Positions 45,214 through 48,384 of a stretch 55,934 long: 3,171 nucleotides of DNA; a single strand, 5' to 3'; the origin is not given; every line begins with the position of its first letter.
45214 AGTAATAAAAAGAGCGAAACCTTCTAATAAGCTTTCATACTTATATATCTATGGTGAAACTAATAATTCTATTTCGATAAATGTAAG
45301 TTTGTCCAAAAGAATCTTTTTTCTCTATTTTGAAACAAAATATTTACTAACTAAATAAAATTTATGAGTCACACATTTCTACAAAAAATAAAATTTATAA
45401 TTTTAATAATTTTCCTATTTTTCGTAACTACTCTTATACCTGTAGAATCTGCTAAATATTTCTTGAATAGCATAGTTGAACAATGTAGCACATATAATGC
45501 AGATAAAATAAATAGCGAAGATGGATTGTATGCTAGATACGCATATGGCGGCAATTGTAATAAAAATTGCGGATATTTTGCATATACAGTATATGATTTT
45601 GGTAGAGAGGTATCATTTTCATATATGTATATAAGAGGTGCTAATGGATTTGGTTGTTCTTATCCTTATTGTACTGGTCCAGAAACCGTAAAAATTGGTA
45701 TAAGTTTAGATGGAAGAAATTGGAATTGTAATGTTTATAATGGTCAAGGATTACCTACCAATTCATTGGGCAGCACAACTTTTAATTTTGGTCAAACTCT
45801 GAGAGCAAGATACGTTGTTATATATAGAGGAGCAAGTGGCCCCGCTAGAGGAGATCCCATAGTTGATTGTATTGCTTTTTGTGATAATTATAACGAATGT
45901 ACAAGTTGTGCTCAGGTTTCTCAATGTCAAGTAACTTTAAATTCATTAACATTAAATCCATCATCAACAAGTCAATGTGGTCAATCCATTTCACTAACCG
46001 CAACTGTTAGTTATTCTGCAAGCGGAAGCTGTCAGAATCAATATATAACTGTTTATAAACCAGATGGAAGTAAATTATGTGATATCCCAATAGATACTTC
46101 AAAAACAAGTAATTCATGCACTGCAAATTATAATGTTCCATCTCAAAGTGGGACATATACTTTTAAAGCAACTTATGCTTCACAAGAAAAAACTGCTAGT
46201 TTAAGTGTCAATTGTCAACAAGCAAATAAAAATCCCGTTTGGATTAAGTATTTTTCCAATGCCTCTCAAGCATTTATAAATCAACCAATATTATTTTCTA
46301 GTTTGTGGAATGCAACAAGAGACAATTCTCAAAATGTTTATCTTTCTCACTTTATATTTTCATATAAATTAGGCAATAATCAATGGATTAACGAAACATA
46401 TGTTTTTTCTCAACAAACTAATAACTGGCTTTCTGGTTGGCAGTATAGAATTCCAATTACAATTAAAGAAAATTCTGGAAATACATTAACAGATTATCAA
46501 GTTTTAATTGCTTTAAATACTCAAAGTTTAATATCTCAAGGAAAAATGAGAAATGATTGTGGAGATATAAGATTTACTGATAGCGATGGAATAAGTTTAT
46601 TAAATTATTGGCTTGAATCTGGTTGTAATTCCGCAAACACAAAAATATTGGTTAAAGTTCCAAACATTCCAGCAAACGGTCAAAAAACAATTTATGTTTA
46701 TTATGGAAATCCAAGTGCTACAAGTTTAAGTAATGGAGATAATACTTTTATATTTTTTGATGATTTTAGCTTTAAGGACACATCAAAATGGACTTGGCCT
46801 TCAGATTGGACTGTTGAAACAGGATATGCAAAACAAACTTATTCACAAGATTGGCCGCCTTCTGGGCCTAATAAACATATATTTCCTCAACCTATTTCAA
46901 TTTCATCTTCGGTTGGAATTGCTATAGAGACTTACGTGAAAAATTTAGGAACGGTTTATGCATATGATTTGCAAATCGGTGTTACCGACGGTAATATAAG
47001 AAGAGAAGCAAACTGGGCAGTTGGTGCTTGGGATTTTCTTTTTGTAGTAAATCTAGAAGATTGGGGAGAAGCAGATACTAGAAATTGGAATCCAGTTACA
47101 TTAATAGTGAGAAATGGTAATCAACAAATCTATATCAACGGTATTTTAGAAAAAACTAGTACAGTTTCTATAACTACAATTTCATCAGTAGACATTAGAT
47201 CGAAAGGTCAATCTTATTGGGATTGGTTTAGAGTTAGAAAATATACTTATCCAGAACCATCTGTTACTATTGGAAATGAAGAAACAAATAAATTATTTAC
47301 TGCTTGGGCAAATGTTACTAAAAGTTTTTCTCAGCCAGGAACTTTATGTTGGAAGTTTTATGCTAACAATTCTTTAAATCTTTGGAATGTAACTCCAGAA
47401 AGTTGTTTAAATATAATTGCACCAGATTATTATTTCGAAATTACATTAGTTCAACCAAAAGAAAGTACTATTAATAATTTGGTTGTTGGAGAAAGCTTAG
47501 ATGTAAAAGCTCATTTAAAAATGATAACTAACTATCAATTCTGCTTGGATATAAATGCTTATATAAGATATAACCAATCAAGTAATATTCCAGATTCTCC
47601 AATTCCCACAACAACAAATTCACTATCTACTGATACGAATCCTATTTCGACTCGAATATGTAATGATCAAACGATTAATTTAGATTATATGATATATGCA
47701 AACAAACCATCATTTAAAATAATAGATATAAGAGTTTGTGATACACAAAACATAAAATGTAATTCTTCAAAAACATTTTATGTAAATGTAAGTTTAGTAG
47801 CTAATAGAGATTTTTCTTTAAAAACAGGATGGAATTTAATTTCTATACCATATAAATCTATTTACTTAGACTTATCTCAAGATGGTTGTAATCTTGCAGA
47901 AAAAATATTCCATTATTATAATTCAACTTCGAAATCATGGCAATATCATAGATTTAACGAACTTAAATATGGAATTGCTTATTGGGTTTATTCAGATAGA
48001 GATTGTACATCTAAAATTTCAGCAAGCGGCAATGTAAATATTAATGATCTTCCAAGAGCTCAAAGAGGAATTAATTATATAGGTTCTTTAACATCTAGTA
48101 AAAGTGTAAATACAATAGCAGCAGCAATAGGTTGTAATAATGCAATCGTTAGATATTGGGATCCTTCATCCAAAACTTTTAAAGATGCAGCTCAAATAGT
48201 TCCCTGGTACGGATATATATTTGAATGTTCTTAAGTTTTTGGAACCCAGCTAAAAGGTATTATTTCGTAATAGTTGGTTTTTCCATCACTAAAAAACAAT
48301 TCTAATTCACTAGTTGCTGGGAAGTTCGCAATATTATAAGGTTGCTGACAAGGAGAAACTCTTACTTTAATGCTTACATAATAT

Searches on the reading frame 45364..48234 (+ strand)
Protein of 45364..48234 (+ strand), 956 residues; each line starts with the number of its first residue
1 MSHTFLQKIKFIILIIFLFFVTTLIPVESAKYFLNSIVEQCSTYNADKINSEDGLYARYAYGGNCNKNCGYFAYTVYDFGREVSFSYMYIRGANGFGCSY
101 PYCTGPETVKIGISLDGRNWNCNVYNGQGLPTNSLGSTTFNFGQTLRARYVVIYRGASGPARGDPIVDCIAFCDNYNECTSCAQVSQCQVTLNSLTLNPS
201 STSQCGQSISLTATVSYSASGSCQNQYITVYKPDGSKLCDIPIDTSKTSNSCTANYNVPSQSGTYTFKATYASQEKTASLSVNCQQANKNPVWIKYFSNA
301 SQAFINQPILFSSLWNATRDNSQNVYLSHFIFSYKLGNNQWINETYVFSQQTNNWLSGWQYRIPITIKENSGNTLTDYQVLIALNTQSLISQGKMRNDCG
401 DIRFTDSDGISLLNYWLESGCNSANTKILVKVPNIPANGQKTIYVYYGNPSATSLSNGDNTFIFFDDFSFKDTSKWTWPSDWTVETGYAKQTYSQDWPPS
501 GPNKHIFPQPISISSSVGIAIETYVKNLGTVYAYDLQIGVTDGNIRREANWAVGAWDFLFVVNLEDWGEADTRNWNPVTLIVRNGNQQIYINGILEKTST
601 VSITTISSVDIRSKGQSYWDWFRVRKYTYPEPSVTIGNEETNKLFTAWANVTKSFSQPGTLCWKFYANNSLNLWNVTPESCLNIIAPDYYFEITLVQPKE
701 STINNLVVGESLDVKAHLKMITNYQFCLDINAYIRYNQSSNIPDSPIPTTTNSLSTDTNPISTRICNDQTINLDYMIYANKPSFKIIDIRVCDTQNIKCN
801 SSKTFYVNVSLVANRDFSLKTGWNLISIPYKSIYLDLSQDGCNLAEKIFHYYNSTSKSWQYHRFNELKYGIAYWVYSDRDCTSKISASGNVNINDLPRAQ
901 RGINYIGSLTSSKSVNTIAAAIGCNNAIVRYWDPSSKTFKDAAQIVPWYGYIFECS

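Call 67: search_protein_families(library=pfam, proteins=[window:45364-48234:+], max_evalue=0.00001)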
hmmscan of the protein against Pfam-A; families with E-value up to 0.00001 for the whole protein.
window:45364-48234:+ (956 aa): 1 family
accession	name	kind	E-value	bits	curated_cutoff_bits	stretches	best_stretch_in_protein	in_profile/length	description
PF10102.14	DUF2341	-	1.9e-29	102.3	23.4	1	398-477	1-82/84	Domain of unknown function (DUF2341)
